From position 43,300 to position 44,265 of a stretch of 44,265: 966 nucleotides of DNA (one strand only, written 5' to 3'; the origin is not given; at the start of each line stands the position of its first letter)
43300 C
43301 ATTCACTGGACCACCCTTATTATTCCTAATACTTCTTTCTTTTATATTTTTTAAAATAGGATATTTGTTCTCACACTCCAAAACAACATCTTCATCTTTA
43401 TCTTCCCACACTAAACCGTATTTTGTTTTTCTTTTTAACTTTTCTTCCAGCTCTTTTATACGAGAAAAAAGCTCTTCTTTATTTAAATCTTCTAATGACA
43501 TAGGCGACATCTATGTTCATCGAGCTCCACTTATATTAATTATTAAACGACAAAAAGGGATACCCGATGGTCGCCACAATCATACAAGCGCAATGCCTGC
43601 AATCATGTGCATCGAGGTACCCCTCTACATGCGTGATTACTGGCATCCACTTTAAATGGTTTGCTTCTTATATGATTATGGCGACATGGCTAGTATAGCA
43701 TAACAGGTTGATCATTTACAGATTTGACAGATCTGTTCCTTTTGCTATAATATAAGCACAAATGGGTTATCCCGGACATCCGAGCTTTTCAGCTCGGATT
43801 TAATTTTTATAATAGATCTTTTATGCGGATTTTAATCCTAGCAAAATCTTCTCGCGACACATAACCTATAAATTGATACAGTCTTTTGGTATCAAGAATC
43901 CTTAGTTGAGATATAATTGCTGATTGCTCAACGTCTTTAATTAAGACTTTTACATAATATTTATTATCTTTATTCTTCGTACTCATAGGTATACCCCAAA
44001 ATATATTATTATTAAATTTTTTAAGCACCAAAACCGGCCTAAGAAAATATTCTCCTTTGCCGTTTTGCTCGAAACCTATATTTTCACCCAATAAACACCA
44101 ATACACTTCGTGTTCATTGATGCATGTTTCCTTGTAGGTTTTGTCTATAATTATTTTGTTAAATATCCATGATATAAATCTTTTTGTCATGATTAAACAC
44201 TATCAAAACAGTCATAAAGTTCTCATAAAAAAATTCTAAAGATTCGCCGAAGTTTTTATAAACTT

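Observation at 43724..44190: Second orphan MazF-like gene with the same convergent sRNA layout (copy 2)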

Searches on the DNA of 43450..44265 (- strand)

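Call 15: search_rna_families(source=window, start=43450, end=44265, threshold=evalue, max_evalue=10)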
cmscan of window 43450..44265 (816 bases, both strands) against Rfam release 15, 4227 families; matches with E-value up to 10: 4.
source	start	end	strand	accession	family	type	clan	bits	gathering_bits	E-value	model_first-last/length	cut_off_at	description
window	44181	44231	-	RF01428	snoR128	Gene; snRNA; snoRNA; CD-box;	-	19.6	40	6.1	1-91/91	no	small nucleolar RNA snoR128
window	43792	43849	+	RF00739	MIR476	Gene; miRNA;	-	17.9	80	3.1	1-92/92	no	MIR476 microRNA precursor family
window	43722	43873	-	RF00586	SNORA12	Gene; snRNA; snoRNA; HACA-box;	-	14.9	45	2.6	1-148/148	no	Small nucleolar RNA SNORA12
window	43715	43819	+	RF02621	BSnc120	Gene; sRNA;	-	14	114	9.1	1-88/88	no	Brucella sRNA 120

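Call 34: search_with_rna_model(model_id=R1, sources=[L003, L004, L005, L006, L007, L008, L009, L010, L011, L012, L013, L014, L015, L016, L017, L018, L019, L020, L021, L022, L023, L024, L025, L026, L027, L028, L029, L030, L031, L032, L033, L034, L035, L036, L037, L038, L039, L040, L041, L042, L043, L044, L045, L046, L047, L048, L049, L050, L051, L052, L053, L054, L055, L056, L057, L058, L059, L060, L061, L062, L063, L064, L065, L066, L067, L068, L069, L070, L071, L072, L073, L074, L075, L076, L077, L078, L079, L080, L081, L082], max_evalue=0.08, make_alignment=true, show_alignments=0)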
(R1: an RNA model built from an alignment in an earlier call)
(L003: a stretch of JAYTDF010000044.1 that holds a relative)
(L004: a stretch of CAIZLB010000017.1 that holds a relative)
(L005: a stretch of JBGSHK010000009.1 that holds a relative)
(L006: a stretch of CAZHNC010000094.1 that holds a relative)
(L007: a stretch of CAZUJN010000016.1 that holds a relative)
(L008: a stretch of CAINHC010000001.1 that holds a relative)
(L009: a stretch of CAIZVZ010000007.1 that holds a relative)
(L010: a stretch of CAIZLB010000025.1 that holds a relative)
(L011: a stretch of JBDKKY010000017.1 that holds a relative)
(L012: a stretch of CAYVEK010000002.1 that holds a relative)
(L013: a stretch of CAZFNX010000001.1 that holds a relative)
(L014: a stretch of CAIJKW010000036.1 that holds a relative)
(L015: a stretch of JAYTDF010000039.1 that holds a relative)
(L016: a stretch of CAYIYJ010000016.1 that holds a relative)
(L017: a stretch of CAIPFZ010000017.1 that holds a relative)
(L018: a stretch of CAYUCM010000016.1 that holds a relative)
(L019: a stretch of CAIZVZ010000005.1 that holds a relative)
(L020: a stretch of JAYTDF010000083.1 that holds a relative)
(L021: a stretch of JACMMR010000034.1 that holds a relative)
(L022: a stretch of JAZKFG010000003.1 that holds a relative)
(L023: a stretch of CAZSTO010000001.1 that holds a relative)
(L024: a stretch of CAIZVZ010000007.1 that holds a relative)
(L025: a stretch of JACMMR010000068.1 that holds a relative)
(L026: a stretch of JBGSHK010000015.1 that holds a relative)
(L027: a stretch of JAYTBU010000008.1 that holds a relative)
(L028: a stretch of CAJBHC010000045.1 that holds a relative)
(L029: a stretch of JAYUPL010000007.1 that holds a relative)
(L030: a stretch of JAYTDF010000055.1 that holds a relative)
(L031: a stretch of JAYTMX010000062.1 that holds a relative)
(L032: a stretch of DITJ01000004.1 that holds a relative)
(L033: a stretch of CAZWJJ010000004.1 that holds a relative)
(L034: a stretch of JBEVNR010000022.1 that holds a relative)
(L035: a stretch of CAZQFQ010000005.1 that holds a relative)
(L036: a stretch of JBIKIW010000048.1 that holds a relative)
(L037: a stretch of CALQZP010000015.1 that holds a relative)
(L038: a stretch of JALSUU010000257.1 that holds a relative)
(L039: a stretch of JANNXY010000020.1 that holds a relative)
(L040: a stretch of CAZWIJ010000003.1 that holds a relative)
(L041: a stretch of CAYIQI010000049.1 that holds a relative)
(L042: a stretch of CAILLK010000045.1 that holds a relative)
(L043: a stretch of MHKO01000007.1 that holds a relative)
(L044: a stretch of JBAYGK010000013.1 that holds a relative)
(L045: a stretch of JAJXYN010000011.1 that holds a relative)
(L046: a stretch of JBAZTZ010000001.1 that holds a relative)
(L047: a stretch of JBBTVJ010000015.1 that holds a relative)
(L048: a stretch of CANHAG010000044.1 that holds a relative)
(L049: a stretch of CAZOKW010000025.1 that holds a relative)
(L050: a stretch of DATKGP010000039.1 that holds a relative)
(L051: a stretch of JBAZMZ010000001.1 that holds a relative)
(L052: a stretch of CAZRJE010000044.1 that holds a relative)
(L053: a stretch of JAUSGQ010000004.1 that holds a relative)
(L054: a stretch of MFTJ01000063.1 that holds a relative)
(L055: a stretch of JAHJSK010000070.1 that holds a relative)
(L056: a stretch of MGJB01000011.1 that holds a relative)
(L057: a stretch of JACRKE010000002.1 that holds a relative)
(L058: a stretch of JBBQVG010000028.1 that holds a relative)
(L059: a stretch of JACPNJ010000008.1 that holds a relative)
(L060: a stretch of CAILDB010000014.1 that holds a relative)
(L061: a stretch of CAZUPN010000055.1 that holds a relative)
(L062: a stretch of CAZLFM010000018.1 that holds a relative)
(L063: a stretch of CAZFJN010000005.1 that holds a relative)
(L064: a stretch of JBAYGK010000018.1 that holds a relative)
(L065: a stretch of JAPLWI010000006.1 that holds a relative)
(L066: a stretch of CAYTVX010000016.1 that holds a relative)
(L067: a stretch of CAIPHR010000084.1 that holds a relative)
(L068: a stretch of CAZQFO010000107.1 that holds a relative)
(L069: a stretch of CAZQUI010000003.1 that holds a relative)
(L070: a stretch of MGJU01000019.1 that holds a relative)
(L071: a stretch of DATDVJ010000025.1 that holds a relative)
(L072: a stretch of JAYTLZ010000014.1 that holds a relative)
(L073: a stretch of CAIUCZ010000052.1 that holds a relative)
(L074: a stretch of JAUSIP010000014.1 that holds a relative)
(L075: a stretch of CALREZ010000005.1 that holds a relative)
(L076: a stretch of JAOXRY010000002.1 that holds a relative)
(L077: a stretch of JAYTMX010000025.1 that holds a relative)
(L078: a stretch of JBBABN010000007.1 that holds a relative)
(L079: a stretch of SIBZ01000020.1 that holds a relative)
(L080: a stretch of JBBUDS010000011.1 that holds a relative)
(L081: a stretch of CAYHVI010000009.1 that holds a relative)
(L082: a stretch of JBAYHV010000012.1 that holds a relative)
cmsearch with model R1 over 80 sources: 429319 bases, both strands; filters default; matches with E-value up to 0.08: 37.
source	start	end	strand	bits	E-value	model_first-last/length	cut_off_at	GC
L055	1502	1545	-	71.8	1.3e-18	1-44/44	no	0.52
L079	1490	1533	-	70.6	2.9e-18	1-44/44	no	0.66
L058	563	606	-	69.7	5.5e-18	1-44/44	no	0.57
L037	3395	3438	-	69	9.2e-18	1-44/44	no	0.59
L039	3407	3450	-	67.9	2e-17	1-44/44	no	0.52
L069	3400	3443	-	66.6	5e-17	1-44/44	no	0.57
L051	3329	3372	-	65.9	8.4e-17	1-44/44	no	0.61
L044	3414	3457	-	65.6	1e-16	1-44/44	no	0.48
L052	658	701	-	65.2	1.3e-16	1-44/44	no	0.57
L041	3396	3437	-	65.1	1.4e-16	3-44/44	5'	0.62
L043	630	673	-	61.1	2.5e-15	1-44/44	no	0.57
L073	1031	1074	-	59.6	6.9e-15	1-44/44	no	0.5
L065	3345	3388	-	57.9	2.4e-14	1-44/44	no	0.61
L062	3332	3373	-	56.5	6.2e-14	1-44/44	no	0.57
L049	2286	2331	-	46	1e-10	1-44/44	no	0.48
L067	3325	3366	-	45.9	1.1e-10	1-44/44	no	0.57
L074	1151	1188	-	40.1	6.3e-09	1-44/44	no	0.61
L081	3395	3432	-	40.1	6.4e-09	1-44/44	no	0.61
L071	2030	2065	-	37.5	3.9e-08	1-44/44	no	0.58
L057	3401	3442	-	34.6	3e-07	1-44/44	no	0.57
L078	3398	3433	-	34.5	3.4e-07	1-44/44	no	0.56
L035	3415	3448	-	24.7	0.00033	1-44/44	no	0.5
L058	2336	2369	-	24.2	0.00048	1-44/44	no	0.59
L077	3417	3467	-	23.3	0.00089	1-44/44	no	0.63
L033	3401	3446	-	23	0.0011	1-44/44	no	0.48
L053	2004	2044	-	22.5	0.0016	1-44/44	no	0.61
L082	1014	1038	-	22.3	0.0018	1-44/44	no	0.56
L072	3329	3374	-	22.1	0.002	1-44/44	no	0.52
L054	3400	3445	-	19.6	0.012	1-44/44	no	0.54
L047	731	756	-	19.6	0.012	1-44/44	no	0.54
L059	3402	3437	-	19.5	0.013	1-44/44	no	0.58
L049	3402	3437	-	19.5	0.013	1-44/44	no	0.58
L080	652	687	-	19.5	0.013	1-44/44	no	0.58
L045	3398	3446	-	18.6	0.025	1-44/44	no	0.43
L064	3383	3432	-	17.6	0.05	1-44/44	no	0.6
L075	3383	3432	-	17.6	0.05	1-44/44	no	0.6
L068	3395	3452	-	17.2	0.066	1-44/44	no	0.59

Alignment A5: 37 matches aligned to the model, 94 columns, each read 5' to 3' on its own strand. Consensus structure (alignment columns), stored with it:
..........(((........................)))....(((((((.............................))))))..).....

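Call 58: search_rna_families(sources=[L037, L039, L043, L055, L079, L019, L008, L032, L042, L048, L061, L036, L049, L054, L064, L076, L077, L057, L003, L025], threshold=gathering)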
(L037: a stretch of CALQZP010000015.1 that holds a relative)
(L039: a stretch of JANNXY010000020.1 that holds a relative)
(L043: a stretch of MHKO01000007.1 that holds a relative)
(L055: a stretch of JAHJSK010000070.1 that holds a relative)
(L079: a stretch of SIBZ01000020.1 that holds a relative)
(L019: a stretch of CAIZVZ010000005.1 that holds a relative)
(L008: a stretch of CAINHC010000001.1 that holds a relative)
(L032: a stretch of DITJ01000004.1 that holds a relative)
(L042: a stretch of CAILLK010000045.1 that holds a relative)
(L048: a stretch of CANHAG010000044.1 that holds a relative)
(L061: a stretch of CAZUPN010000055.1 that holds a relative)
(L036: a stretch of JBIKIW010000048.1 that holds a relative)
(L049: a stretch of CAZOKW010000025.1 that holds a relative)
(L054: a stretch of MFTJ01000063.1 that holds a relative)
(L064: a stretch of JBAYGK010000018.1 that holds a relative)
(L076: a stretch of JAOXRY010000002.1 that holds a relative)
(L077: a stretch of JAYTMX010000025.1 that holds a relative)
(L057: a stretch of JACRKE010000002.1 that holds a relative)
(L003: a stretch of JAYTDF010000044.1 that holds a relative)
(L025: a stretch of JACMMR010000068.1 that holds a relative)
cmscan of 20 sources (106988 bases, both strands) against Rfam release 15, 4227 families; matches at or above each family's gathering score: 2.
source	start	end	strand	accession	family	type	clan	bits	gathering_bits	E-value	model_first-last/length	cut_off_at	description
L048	2665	2738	+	RF00005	tRNA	Gene; tRNA;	CL00001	64.2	29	2e-11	1-71/71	no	tRNA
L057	89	159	+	RF00005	tRNA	Gene; tRNA;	CL00001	59.3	29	4.6e-10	1-71/71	no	tRNA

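Call 59: search_rna_families(source=L037, start=3330, end=3500, threshold=evalue, max_evalue=10)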
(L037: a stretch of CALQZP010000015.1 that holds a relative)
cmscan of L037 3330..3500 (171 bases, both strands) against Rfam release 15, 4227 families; matches with E-value up to 10: 21.
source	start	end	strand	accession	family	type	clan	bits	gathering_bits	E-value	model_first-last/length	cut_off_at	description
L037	3354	3490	-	RF02346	ar35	Gene; sRNA;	-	27.4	45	0.00095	1-144/144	no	Alphaproteobacterial sRNA ar35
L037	3352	3389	+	RF02503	Atu_C9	Gene; sRNA;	-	26.7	40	1.3e-05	155-192/192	no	Rhizobiales sRNA Atu_C9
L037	3330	3395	+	RF02346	ar35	Gene; sRNA;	-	23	45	0.0096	79-144/144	5'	Alphaproteobacterial sRNA ar35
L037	3334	3400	+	RF02425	SpF01_sRNA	Gene; sRNA;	-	22.8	55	0.32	13-80/80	no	Streptococcus sRNA SpF01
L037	3360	3390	+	RF04252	mir-8186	Gene; miRNA;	-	19.6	80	0.05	1-61/61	no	mir-8186 microRNA precursor family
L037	3359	3389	-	RF04252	mir-8186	Gene; miRNA;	-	19.6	80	0.05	1-61/61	no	mir-8186 microRNA precursor family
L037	3355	3392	-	RF03210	mir-7359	Gene; miRNA;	-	18.4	90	0.4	1-56/56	no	mir-7359 microRNA precursor family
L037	3355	3393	-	RF03833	mir-5928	Gene; miRNA;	-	16.8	59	0.62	1-75/75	no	mir-5928 microRNA precursor family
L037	3357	3392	+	RF03371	mir-4788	Gene; miRNA;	-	16.1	91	1.5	1-80/80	no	mir-4788 microRNA precursor family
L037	3353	3396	+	RF04054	mir-2944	Gene; miRNA;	-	15.7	56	1.4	1-82/82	no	mir-2944 microRNA precursor family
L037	3355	3399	+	RF00834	mir-268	Gene; miRNA;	-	15.4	47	3.5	1-89/89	no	mir-268 microRNA precursor family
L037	3351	3401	-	RF02056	STnc390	Gene; sRNA;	-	15.3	50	0.66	1-60/60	no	Salmonella sRNA STnc390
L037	3353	3398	-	RF03460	mir-561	Gene; miRNA;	-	15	90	2.6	1-81/81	no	mir-561 microRNA precursor family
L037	3362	3409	-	RF02418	Spd-sr07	Gene; sRNA;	-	14.8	55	5.4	1-63/63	no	Streptococcus sRNA Spd-sr07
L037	3357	3392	-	RF03305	mir-3338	Gene; miRNA;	-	14.6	95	2.6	1-84/84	no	mir-3338 microRNA precursor family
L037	3357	3392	+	RF03999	mir-7883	Gene; miRNA;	-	14.6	50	3.7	1-57/57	no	mir-7883 microRNA precursor family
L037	3358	3391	-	RF04167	mir-1972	Gene; miRNA;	-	13.9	90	4.3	1-81/81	no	mir-1972 microRNA precursor family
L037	3360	3417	+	RF02270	nse_sRNA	Gene;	-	13.9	75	6.1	4-66/73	no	Neisseria sigma-E sRNA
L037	3351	3408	+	RF00766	mir-335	Gene; miRNA;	-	13.5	64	2.2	1-92/92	no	mir-335 microRNA precursor family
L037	3359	3390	+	RF02021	mir-3179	Gene; miRNA;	-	13.4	90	6.3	1-84/84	no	mir-3179 microRNA precursor family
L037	3439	3481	+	RF03050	RAGATH-25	Gene; sRNA;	-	11.1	49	2.5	1-50/50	no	RAGATH-25 RNA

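Call 61: search_rna_families(source=L037, start=3330, end=3500, threshold=evalue, max_evalue=0.01, show_alignments=2)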
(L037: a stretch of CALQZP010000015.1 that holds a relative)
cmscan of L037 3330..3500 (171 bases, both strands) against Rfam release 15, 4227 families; matches with E-value up to 0.01: 3.
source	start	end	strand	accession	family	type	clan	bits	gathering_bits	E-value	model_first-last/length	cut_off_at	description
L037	3354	3490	-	RF02346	ar35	Gene; sRNA;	-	27.4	45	0.00095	1-144/144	no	Alphaproteobacterial sRNA ar35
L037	3352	3389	+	RF02503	Atu_C9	Gene; sRNA;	-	26.7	40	1.3e-05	155-192/192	no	Rhizobiales sRNA Atu_C9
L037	3330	3395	+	RF02346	ar35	Gene; sRNA;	-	23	45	0.0096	79-144/144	5'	Alphaproteobacterial sRNA ar35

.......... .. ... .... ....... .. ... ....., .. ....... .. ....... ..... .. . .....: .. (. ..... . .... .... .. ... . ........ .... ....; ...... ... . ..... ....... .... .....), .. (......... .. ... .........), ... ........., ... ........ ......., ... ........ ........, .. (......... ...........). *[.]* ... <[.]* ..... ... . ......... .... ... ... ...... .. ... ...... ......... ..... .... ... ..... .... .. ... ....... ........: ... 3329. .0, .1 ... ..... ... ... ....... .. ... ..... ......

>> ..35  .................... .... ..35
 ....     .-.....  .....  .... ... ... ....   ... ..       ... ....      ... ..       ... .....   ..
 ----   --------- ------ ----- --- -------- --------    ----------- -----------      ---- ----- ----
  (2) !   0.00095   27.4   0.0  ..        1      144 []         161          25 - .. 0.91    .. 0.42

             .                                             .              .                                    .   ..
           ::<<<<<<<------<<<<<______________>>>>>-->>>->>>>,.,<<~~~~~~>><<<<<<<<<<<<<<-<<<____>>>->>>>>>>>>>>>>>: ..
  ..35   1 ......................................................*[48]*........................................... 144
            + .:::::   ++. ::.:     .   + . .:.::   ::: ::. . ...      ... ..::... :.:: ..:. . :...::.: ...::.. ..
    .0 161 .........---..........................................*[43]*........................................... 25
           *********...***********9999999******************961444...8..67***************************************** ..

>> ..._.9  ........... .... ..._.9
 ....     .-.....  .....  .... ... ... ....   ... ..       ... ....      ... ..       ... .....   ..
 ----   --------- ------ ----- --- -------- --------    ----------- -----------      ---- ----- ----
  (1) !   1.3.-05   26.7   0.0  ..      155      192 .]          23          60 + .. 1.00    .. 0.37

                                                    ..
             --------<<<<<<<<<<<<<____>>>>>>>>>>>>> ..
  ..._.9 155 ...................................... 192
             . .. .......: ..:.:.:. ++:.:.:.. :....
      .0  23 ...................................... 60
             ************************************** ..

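Call 62: search_rna_families(source=L061, start=1180, end=1400, threshold=evalue, max_evalue=1)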
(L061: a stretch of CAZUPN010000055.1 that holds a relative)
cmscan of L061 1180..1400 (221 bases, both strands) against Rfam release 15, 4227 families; matches with E-value up to 1: 1.
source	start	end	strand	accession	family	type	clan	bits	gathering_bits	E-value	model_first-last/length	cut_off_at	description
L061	1200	1253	+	RF00331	snoZ169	Gene; snRNA; snoRNA; CD-box;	-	18.4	55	0.91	1-69/69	no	Small nucleolar RNA Z169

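Call 73: build_rna_model(alignment_id=A7, structure=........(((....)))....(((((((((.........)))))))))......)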
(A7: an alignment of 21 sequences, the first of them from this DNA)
Model R2 built from alignment A7 (21 sequences, 55 columns); structure: as given.
model positions 52; base pairs 12; branch points 1; effective number of sequences 12.04; information 1.066 bits per position. Calibrated on 0.2 Mb of random sequence (short: E-values are rough).
structure used (alignment columns):
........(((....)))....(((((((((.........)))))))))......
